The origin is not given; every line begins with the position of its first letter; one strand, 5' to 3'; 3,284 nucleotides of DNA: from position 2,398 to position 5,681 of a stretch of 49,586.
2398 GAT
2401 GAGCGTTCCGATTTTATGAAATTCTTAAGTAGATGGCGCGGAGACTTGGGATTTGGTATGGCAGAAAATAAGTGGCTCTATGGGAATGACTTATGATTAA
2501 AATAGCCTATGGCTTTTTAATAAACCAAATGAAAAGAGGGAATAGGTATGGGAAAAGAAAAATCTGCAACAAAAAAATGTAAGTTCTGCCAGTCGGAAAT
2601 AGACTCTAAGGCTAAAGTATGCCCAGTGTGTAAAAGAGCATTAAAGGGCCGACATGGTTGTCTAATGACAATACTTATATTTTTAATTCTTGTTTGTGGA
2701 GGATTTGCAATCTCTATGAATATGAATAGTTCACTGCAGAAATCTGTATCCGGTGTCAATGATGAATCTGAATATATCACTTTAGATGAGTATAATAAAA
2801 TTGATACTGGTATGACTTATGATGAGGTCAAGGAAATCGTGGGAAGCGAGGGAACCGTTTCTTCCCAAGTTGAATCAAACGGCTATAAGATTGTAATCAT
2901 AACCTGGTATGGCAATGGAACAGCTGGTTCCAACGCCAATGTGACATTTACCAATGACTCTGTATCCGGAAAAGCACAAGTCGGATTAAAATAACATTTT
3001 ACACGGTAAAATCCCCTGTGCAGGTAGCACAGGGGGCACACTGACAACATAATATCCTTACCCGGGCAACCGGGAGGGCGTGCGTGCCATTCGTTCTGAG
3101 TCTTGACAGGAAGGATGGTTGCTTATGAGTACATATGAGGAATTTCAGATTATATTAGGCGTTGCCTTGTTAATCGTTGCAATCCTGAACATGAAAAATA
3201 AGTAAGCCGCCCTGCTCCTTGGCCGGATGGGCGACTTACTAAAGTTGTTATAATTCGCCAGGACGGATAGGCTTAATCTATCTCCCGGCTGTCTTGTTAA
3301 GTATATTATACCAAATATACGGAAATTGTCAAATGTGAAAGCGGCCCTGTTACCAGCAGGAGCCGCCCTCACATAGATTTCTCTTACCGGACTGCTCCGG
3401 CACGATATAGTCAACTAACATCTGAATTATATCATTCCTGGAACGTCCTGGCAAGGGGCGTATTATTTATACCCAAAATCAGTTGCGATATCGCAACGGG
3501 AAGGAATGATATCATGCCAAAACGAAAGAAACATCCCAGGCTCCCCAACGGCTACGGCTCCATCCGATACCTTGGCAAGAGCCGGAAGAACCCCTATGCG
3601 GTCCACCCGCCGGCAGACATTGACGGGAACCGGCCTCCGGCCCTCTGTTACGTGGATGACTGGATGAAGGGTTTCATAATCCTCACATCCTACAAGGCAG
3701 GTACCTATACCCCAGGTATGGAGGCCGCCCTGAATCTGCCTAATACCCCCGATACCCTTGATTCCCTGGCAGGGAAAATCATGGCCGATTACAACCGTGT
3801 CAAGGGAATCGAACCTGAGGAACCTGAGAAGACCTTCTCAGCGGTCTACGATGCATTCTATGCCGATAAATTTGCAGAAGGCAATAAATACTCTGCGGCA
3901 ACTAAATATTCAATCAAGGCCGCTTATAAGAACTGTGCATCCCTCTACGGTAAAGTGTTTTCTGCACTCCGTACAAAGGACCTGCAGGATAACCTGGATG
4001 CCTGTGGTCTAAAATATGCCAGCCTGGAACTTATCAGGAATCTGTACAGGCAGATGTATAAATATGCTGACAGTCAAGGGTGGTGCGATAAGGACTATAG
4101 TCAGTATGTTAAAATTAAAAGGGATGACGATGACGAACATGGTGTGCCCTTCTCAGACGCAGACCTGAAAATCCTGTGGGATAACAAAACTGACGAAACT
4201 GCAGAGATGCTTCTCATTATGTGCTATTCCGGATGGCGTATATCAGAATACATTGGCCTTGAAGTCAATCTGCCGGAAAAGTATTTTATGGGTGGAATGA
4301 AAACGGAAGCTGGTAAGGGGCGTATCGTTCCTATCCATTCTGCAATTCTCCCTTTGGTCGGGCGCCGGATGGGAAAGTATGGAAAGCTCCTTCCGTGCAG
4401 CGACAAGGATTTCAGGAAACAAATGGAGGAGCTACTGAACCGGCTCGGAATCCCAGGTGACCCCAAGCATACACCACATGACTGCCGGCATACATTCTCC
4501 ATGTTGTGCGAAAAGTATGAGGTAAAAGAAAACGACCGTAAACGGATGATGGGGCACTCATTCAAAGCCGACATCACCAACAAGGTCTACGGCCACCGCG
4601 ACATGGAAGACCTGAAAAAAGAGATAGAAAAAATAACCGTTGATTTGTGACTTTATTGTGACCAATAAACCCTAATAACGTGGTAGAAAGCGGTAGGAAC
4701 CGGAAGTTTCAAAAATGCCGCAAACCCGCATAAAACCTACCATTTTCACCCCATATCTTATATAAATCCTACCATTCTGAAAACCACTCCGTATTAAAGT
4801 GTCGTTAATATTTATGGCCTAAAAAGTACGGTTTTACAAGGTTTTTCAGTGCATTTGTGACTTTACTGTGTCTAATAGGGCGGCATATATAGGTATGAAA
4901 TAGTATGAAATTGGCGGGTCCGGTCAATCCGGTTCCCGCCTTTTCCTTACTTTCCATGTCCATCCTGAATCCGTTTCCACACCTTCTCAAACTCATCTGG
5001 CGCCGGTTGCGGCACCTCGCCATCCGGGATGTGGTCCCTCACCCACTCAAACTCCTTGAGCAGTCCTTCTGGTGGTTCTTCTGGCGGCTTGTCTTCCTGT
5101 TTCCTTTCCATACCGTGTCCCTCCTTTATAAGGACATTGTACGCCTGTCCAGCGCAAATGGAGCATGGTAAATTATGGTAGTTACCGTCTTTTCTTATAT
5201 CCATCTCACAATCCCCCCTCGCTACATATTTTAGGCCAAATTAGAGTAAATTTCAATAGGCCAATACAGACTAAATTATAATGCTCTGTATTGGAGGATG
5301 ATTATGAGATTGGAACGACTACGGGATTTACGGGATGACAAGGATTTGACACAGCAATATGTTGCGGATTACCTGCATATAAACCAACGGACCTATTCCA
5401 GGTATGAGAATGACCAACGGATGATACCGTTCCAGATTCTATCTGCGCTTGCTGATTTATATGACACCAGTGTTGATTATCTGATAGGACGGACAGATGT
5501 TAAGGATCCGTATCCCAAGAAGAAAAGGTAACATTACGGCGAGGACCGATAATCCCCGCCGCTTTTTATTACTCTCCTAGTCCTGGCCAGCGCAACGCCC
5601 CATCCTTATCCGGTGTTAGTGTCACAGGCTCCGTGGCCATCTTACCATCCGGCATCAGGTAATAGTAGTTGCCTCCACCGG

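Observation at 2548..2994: Lysogeny-region moron: zinc-ribbon, single TM, extracytoplasmic BLIP-like domain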

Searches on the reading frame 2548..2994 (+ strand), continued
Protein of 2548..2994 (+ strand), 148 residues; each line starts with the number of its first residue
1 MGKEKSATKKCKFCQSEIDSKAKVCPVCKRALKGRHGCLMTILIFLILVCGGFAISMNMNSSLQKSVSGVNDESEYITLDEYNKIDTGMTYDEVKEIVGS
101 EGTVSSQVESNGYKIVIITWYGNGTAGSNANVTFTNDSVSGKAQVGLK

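Call 31: search_protein_representatives(protein=window:2548-2994:+)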
Query: 148 residues. Proteins with E-value up to 0.001 (for the whole library): 2553; up to 1e-10: 384; up to 1e-30: 16. The best 150 are listed.
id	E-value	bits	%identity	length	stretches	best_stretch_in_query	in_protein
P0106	1.3e-48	180.7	62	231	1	7-148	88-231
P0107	1.8e-48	180.2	62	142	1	8-148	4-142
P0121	1.1e-40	155.0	64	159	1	10-147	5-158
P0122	1.4e-37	145.0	52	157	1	5-148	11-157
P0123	2.6e-37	144.1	75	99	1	56-147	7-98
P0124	4.3e-37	143.4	60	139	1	29-148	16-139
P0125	4.0e-35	137.0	51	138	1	9-148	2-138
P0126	5.0e-35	136.7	55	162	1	22-148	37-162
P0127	1.9e-34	134.8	56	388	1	20-147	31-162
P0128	1.9e-34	134.8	43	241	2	3-147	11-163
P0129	2.4e-33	131.3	55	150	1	9-148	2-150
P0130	4.4e-32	127.1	50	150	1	9-147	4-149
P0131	1.6e-31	125.4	48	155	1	3-148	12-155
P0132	3.5e-31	124.2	52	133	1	9-148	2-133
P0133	4.2e-31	124.0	44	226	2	6-147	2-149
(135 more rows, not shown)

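Call 38: search_protein_families(library=pfam, alignment_id=A2, max_evalue=0.001)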
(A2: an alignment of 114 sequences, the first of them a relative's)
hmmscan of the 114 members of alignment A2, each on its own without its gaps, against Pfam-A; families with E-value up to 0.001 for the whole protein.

A. member 1, L022:121-522:+ (133 aa): 1 family
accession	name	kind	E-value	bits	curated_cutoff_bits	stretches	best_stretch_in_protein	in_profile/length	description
PF00717.28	Peptidase_S24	-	1.3e-19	70.5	23.3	1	14-121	5-116/116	Peptidase S24-like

B. families by the number of members that match (of 114 scanned): 88 families (the first 25 are shown)
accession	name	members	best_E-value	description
PF01381.28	HTH_3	14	2.8e-16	Helix-turn-helix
PF12844.13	HTH_19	11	8.3e-11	Helix-turn-helix domain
PF13443.12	HTH_26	10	1.2e-11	Cro/C1-type HTH DNA-binding domain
PF13560.12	HTH_31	9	8.8e-09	Helix-turn-helix domain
PF00717.28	Peptidase_S24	4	5.3e-23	Peptidase S24-like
PF24032.1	YQBQ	3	1.4e-88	YQBQ-like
PF06114.19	Peptidase_M78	3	3.2e-16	IrrE N-terminal-like domain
PF08890.17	Phage_TAC_5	2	4.8e-50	Phage XkdN-like tail assembly chaperone protein, TAC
PF03374.19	ANT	2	2.2e-40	Phage antirepressor protein KilAC domain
PF00005.33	ABC_tran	2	1.4e-32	ABC transporter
PF07833.16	Cu_amine_oxidN1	2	2.7e-26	Copper amine oxidase N-terminal domain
PF08352.17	oligo_HPY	2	8.2e-23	Oligopeptide/dipeptide transporter, C-terminal region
PF02498.22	Bro-N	2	3.7e-19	BRO family, N-terminal domain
PF13240.11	Zn_Ribbon_1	2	9.8e-09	zinc-ribbon domain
PF12773.13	DZR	2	3.4e-08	Double zinc ribbon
PF12978.13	DUF3862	2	8.4e-06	Domain of Unknown Function with PDB structure (DUF3862)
PF13248.11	Zn_ribbon_3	2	5.5e-05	zinc-ribbon domain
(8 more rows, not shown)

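Call 39: search_protein_families(library=pfam, alignment_id=A3, max_evalue=0.001)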
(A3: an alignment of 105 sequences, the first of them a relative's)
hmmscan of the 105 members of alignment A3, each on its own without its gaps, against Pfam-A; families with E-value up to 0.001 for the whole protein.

A. member 1, L022:1218-1778:+ (186 aa): 0 families

B. families by the number of members that match (of 105 scanned): 123 families (the first 25 are shown)
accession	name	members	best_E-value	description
PF00589.27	Phage_integrase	9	9.8e-31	Phage integrase family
PF00239.26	Resolvase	5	2.1e-31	Resolvase, N terminal domain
PF07508.19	Recombinase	5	3.4e-26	Recombinase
PF13408.12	Zn_ribbon_recom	5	1e-16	Recombinase zinc beta ribbon domain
PF14659.12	Phage_int_SAM_3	4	1.2e-11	Phage integrase, N-terminal SAM-like domain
PF01381.28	HTH_3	3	1.8e-17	Helix-turn-helix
PF13443.12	HTH_26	3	1e-06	Cro/C1-type HTH DNA-binding domain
PF14657.12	Arm-DNA-bind_4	3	5.5e-06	Arm DNA-binding domain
PF24032.1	YQBQ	2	5.9e-108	YQBQ-like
PF00106.31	adh_short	2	1.2e-36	short chain dehydrogenase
PF00072.30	Response_reg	2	4.2e-29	Response regulator receiver domain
PF06810.17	Phage_scaffold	2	1.6e-23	Phage capsid assembly scaffolding protein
PF01476.26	LysM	2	1.6e-22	LysM domain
PF00704.34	Glyco_hydro_18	2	7.6e-15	Glycosyl hydrolases family 18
PF15919.11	HicB_lk_antitox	2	2.6e-14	HicB_like antitoxin of bacterial toxin-antitoxin system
PF13240.11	Zn_Ribbon_1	2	2.9e-05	zinc-ribbon domain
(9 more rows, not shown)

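Call 41: search_protein_families(library=padloc, proteins=[window:2548-2994:+, L010:10911-12536:+, L016:3885-4922:+], max_evalue=0.01)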
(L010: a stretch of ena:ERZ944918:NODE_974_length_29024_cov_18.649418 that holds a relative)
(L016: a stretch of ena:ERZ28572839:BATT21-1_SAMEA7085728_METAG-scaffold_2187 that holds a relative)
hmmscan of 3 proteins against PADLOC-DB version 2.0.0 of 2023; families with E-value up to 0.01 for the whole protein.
window:2548-2994:+ (148 aa): 0 families

L010:10911-12536:+ (541 aa): 6 families
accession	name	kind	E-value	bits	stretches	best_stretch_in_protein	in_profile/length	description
PDLC04968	PDC-S25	-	3.7e-145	482.8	1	3-531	13-515/517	-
PDLC04967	PDC-S25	-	5.3e-58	195.3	1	3-528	3-524/528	-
PDLC00407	ThsA1|ThsA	-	3.4e-19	66.8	1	140-279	91-231/478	STALD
PDLC00409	ThsA1|ThsA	-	3.3e-14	50.9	1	141-255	93-212/242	STALD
PDLC04166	Dsr1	-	9.8e-08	28.2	1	138-313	114-276/1227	-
PDLC04087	SIR2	-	7.7e-05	19.7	0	140-173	120-153/343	-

L016:3885-4922:+ (345 aa): 2 families
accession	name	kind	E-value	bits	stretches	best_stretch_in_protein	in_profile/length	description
PDLC03317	MTase_II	-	0.00073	16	1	19-120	3-104/831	Type II methyltransferase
PDLC01250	Cas4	-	0.0027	16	0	64-117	65-115/168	"CAS-I,CAS-II,CAS-III,CAS-IV,CAS-V,CAS-VI; acquisition_associated"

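Call 42: search_protein_families(library=ncbifam, proteins=[window:2548-2994:+, L010:10911-12536:+, L016:3885-4922:+], max_evalue=0.01)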
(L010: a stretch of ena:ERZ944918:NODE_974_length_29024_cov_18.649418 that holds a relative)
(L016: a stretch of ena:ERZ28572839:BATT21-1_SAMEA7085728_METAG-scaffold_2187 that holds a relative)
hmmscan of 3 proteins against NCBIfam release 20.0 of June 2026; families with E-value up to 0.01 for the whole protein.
window:2548-2994:+ (148 aa): 0 families

L010:10911-12536:+ (541 aa): 0 families

L016:3885-4922:+ (345 aa): 1 family
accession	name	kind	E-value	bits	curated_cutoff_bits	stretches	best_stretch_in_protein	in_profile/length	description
TIGR04256.1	GxxExxY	subfamily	0.0025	18.2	35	1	75-112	68-104/116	GxxExxY protein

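Call 69: fold_search(model_id=the predicted structure, library=viral)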
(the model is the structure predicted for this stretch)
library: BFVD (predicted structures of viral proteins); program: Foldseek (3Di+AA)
matches with E <= 10: 790; with E <= 0.001: 3
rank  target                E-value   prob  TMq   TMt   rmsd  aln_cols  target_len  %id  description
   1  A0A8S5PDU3            1.6e-08  1.00  0.49  0.36   3.0        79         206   48  Protein binding protein [Myoviridae sp. ctvns3]
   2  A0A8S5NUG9            5.7e-05  1.00  0.44  0.21   2.2        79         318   26  SHV-1-lactamase [Siphoviridae sp. ctQLz13]
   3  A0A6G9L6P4            1.7e-04  1.00  0.44  0.49   4.8        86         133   32  Beta-lactamase inhibitor (BLIP) [Bacillus phage vB_BcM_Sam46]
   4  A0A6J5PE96            9.7e-03  1.00  0.42  0.36   3.0        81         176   23  Uncharacterized protein [uncultured Caudovirales phage]
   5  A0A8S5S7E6            1.1e-02  0.92  0.26  0.17  26.5       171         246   16  Zinc-ribbon domain protein [Myoviridae sp. ctnzH2]
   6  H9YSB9                1.2e-02  1.00  0.38  0.53  11.0       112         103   16  (no name in the UniProt tables at hand)
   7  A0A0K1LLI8            2.8e-02  1.00  0.38  0.47   7.0        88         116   22  (no name in the UniProt tables at hand)
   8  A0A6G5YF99            3.8e-02  0.69  0.24  0.20  13.2       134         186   17  (no name in the UniProt tables at hand)
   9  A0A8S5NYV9            6.8e-02  0.30  0.20  0.17  26.9       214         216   14  tRNA_anti-like [Siphoviridae sp. ctiMP24]
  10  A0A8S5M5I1            7.6e-02  0.69  0.27  0.31  16.1       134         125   10  Uncharacterized protein [Siphoviridae sp. ctDwe1]
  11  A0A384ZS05            9.1e-02  0.44  0.22  0.21  11.2       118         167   16  Uncharacterized protein [Vibrio phage YC]
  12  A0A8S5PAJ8            9.7e-02  1.00  0.29  0.60   3.9        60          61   43  Zinc-ribbon domain protein [Siphoviridae sp. ctMYJ33]
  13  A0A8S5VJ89            9.7e-02  0.95  0.23  0.50   3.1        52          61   15  (no name in the UniProt tables at hand)
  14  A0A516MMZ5            1.2e-01  0.96  0.33  0.52   6.2       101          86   17  (no name in the UniProt tables at hand)
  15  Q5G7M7                1.3e-01  0.47  0.19  0.03  18.3       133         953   12  (no name in the UniProt tables at hand)
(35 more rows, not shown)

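Call 70: get_annotated_region(hit=H1, flank=4000)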
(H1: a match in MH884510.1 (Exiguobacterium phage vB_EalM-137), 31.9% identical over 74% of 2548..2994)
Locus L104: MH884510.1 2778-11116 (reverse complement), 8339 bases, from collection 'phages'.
description: Exiguobacterium phage vB_EalM-137, complete genome.
organism: Exiguobacterium phage vB_EalM-137 (NCBI taxid 2419624)
taxonomy: Viruses; Duplodnaviria; Heunggongvirae; Uroviricota; Caudoviricetes
host: Exiguobacterium alkaliphilum; source: Lake Elmenteita sediment; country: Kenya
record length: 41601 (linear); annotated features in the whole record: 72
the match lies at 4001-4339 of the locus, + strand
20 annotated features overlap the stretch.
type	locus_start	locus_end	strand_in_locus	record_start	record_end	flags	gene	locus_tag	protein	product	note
CDS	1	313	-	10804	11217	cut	ssb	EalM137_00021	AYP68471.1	helix-destabilizing protein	putative homolog of single-stranded DNA-binding protein [Exiguobacterium sp. NG55] and single-stranded DNA-binding ...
CDS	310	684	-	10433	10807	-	-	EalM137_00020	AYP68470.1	hypothetical protein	putative homolog of WP_031422946 hypothetical protein [Exiguobacterium sp. NG55]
CDS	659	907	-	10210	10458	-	-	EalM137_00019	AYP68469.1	hypothetical protein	putative homolog of WP_031422943 hypothetical protein [Exiguobacterium sp. NG55]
CDS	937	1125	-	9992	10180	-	-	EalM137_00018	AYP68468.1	hypothetical protein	putative homolog of WP_031422939 hypothetical protein [Exiguobacterium sp. NG55]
CDS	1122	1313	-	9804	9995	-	-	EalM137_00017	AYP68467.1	hypothetical protein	putative homolog of WP_031422938 hypothetical protein [Exiguobacterium sp. NG55]; 2 TMD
CDS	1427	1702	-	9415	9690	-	-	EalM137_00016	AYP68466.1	hypothetical protein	putative homolog of hypothetical protein U719_06555 [Exiguobacterium sp. MH3], hypothetical protein DI14_04935 ...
CDS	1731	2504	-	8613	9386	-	-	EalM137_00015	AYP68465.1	hypothetical protein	putative homolog of phage antirepressor KilAC domain-containing protein [Exiguobacterium sp. S17] and phage ...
CDS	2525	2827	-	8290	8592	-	-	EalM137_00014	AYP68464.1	helix-turn-helix domain protein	putative homolog of XRE family transcriptional regulator [Paracoccus zeaxanthinifaciens] and putative DNA binding ...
CDS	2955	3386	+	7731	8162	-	-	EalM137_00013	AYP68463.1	helix-turn-helix domain protein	putative homolog of XRE family transcriptional regulator [Exiguobacterium sp. MH3]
CDS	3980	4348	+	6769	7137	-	-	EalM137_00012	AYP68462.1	hypothetical protein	putative homolog of Bacillus phage vB_BanS-Tsamsa X915_gp016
regulatory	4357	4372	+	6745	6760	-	-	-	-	terminator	putative transcriptional terminator, -10.70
CDS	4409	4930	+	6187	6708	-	-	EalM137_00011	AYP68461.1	hypothetical protein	-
CDS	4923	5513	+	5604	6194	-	-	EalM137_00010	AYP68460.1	hypothetical protein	-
regulatory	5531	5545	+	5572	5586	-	-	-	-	terminator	putative transcriptional terminator, -11.10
CDS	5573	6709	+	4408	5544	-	xerD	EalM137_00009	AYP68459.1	tyrosine recombinase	putative homolog of Phage integrase family protein [Exiguobacterium sp. RIT341]; Tyrosine recombinase XerD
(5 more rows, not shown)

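Call 71: list_cluster_members(proteins=[window:2548-2994:+])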
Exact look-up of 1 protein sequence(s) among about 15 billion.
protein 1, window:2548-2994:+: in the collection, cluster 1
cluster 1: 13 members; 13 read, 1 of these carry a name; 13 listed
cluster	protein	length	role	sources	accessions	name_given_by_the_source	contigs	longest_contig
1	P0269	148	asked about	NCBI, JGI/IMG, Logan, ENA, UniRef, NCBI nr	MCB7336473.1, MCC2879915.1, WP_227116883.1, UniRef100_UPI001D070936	DUF3862 domain-containing protein [Lachnoclostridium pacaense] | beta-lactamase inhibitor (BLIP) | DUF3862 domain-containing protein n=1 Tax=Enterocloster TaxID=2719313 RepID=UPI001D070936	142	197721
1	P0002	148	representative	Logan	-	-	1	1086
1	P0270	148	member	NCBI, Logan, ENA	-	-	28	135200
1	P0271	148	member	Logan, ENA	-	-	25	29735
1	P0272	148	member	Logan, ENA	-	-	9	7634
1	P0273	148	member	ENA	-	-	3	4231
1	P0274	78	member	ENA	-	-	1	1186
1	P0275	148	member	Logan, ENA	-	-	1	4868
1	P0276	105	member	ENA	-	-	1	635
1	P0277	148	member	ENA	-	-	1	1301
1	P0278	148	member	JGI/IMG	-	-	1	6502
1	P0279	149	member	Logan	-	-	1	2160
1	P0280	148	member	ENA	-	-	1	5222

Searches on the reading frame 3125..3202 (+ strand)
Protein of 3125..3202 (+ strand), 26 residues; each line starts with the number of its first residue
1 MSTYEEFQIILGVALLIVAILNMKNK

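Call 15: search_protein_families(library=pfam, proteins=[window:3125-3202:+], max_evalue=1)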
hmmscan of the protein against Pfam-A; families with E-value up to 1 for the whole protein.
seq(26 aa): 2 families
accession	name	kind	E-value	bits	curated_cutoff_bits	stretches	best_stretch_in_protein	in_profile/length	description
PF16935.10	Hol_Tox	-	0.006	16.9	23.3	1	1-22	1-22/34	Putative Holin-like Toxin (Hol-Tox)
PF11139.14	SfLAP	-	0.023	14.6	35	1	3-25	67-89/213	Sap, sulfolipid-1-addressing protein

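Call 42: search_protein_families(library=ncbifam, proteins=[window:3125-3202:+], max_evalue=0.01)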
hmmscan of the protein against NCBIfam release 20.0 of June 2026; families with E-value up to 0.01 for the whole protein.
seq(26 aa): 0 families

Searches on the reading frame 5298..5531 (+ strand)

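Call 15: search_protein_families(library=pfam, proteins=[window:5298-5531:+], max_evalue=1)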
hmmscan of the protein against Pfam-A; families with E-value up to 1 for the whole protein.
window:5298-5531:+ (77 aa): 9 families
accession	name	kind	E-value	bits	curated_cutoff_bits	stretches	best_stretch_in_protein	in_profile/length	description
PF01381.28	HTH_3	-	1.4e-14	54.3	23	1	8-62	1-55/55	Helix-turn-helix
PF13560.12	HTH_31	-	3.5e-10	40.5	27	1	7-60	5-59/64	Helix-turn-helix domain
PF12844.13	HTH_19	-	8.9e-09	35.6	30.2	1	6-66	2-62/64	Helix-turn-helix domain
PF13443.12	HTH_26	-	0.0015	19.1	22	1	7-60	1-55/63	Cro/C1-type HTH DNA-binding domain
PF20432.4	Xre-like-HTH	-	0.0077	16.9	25.8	1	16-36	23-44/63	Antitoxin Xre-like helix-turn-helix domain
PF22495.2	HTH_92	-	0.034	13.9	27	1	9-48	1-39/45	RsaL-like HTH domain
PF13022.12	HTH_Tnp_1_2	-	0.079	13.5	27.9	1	15-46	25-56/122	Helix-turn-helix of insertion element transposase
PF13413.12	HTH_25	-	0.085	13.1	24.6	1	7-39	1-33/62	Helix-turn-helix domain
PF13744.12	HTH_37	-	0.18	12.1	27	1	7-38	22-53/80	Helix-turn-helix domain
